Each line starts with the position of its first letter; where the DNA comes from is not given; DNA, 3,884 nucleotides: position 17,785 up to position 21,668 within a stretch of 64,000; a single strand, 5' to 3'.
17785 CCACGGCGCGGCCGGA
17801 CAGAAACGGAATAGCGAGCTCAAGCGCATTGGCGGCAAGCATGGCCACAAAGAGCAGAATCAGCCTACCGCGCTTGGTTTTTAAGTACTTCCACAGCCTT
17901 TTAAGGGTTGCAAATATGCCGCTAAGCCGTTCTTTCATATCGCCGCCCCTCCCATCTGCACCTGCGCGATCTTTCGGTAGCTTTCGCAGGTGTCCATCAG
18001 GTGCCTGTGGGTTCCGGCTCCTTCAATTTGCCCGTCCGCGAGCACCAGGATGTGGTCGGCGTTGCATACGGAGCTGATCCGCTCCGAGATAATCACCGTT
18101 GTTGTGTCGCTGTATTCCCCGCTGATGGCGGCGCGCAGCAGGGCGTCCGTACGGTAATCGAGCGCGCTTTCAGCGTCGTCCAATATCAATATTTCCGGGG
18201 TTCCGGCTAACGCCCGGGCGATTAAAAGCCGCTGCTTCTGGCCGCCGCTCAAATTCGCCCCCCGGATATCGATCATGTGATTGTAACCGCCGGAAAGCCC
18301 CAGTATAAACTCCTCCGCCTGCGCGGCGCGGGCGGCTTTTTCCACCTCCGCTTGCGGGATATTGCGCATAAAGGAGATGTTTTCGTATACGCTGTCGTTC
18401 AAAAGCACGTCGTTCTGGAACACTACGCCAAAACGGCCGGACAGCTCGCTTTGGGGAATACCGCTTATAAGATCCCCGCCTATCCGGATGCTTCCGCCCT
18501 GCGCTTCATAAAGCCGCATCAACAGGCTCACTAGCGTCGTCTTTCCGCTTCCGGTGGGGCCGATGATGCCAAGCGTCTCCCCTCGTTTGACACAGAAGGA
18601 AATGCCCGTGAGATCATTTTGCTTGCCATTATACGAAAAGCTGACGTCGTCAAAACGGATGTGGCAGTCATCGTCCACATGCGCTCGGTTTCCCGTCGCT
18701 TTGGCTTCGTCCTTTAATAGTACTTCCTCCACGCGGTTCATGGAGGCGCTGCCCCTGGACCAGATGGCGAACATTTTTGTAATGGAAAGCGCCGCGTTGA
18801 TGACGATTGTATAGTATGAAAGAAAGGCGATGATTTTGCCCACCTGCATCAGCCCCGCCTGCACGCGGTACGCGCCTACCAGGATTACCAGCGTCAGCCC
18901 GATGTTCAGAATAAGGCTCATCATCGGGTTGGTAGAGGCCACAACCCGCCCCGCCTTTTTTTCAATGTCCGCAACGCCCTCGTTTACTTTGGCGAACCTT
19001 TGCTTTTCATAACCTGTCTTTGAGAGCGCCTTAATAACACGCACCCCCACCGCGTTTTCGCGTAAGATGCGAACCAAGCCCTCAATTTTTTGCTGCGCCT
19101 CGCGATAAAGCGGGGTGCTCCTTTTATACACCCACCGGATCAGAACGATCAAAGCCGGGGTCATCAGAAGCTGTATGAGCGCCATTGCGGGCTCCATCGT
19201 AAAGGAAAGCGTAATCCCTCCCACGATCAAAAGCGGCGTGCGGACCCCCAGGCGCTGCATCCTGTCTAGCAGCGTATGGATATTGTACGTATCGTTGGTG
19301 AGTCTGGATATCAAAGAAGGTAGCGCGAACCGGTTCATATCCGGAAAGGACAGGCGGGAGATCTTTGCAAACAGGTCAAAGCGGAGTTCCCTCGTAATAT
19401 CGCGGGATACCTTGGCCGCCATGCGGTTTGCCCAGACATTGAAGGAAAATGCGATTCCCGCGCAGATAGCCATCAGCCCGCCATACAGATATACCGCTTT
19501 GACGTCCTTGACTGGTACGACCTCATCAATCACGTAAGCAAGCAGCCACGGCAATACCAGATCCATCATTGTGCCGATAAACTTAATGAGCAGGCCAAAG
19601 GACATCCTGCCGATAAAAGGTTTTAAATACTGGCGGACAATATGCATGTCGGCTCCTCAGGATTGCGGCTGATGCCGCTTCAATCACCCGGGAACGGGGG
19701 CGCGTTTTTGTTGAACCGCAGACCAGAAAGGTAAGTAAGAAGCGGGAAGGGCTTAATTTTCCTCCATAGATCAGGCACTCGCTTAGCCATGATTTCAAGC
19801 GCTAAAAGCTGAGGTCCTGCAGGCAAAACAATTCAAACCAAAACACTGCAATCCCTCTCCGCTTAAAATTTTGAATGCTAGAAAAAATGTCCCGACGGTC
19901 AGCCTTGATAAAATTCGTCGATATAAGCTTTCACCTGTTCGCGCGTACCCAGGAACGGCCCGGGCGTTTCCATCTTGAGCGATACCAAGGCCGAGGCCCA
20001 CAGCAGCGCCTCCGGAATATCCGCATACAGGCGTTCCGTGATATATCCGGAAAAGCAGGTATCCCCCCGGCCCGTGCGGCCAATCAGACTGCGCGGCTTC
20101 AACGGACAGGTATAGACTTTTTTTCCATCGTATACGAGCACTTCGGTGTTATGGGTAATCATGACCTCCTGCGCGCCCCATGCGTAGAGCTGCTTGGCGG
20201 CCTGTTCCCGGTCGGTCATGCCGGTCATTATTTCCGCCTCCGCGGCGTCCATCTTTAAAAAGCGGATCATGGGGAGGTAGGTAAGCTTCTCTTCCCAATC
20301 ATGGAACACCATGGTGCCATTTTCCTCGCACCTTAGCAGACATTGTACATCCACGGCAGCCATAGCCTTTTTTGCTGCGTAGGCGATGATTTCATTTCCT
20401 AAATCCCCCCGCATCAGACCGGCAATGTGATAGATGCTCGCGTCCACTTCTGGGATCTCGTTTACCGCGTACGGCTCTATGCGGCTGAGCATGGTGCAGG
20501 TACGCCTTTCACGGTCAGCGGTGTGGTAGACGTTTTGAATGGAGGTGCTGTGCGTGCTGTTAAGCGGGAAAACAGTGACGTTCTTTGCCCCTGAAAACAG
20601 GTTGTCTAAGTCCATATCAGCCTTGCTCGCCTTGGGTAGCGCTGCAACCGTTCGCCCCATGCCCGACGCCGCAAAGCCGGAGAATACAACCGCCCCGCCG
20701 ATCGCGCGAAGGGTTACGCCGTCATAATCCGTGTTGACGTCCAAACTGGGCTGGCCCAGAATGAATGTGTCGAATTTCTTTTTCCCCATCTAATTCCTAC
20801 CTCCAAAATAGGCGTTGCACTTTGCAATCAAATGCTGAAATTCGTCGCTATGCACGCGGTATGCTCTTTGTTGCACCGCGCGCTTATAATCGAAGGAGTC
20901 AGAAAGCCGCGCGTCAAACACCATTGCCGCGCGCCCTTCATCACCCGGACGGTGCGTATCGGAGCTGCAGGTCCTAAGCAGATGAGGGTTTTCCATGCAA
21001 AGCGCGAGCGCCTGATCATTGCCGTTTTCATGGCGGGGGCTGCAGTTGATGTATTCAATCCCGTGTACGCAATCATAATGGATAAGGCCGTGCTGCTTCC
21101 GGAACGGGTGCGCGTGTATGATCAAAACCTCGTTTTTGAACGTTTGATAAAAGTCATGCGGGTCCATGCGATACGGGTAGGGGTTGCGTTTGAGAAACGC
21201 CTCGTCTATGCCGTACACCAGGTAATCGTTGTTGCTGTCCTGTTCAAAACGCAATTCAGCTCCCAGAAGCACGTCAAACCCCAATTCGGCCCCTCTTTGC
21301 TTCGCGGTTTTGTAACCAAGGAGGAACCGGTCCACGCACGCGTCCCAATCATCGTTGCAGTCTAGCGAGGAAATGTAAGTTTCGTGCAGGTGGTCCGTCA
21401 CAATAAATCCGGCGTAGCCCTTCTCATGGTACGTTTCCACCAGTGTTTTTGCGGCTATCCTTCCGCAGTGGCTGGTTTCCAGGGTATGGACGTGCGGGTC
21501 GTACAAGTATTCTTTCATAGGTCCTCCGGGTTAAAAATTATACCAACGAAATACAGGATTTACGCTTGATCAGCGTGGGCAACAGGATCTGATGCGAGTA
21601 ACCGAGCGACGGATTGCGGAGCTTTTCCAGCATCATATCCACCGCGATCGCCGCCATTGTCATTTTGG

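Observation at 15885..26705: Shared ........-type operator downstream of three near-consensus promoters links three operons into one putative LacI regulon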

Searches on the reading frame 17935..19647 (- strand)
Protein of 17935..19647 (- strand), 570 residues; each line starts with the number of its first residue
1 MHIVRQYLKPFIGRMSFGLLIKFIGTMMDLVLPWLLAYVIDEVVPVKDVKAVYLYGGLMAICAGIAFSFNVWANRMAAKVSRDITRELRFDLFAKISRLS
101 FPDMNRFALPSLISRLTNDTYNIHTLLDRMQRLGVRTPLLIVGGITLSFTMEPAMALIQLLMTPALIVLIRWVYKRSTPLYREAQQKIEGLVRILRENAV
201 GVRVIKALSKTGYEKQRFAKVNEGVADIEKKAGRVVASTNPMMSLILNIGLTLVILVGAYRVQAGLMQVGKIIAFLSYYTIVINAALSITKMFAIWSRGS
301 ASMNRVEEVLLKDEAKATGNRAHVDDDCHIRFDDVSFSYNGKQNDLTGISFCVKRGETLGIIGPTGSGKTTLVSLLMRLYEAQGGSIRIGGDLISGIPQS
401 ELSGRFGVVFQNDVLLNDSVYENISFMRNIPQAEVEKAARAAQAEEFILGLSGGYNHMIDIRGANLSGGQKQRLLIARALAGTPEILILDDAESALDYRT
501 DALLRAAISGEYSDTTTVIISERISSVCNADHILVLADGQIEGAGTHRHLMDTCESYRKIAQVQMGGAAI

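Call 7: search_protein_families(library=pfam, proteins=[window:17935-19647:-])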
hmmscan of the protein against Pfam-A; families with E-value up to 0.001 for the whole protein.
window:17935-19647:- (570 aa): 5 families
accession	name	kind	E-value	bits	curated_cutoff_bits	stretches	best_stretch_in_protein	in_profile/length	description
PF00664.28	ABC_membrane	-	1.7e-41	143.2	28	1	17-285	3-273/274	ABC transporter transmembrane region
PF00005.33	ABC_tran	-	2.6e-30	106.3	25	1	346-492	1-135/137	ABC transporter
PF13191.12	AAA_16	-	6.6e-06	27.2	32.6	1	357-509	25-157/167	AAA ATPase domain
PF02463.25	SMC_N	-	0.00026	20.9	40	0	360-534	28-209/220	RecF/RecN/SMC N terminal domain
PF13401.12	AAA_22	-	0.00071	20.3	27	0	361-501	10-98/130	AAA domain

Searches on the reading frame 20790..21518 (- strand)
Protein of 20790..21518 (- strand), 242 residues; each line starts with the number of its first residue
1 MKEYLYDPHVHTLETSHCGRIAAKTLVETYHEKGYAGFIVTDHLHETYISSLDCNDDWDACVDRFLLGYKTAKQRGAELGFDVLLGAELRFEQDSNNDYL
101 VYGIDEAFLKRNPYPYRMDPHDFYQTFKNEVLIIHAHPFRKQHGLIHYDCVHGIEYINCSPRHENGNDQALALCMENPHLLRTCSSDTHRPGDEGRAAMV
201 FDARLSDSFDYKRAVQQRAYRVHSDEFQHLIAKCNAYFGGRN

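Call 7: search_protein_families(library=pfam, proteins=[window:20790-21518:-])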
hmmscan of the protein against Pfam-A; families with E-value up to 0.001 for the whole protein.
window:20790-21518:- (242 aa): 1 family
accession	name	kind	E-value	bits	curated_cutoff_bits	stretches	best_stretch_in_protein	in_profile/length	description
PF02811.25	PHP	-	7.7e-08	33.3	26.4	1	8-163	2-106/164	PHP domain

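Call 30: search_protein_families(library=ncbifam, proteins=[window:20790-21518:-], max_evalue=0.00001)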
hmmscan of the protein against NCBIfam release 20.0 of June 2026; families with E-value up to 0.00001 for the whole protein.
window:20790-21518:- (242 aa): 0 families

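Call 61: search_solved_structures(query=window:20790-21518:-, max_evalue=0.01)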
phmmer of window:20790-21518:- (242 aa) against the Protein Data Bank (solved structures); distinct sequences matched with E-value up to 0.01: 0.
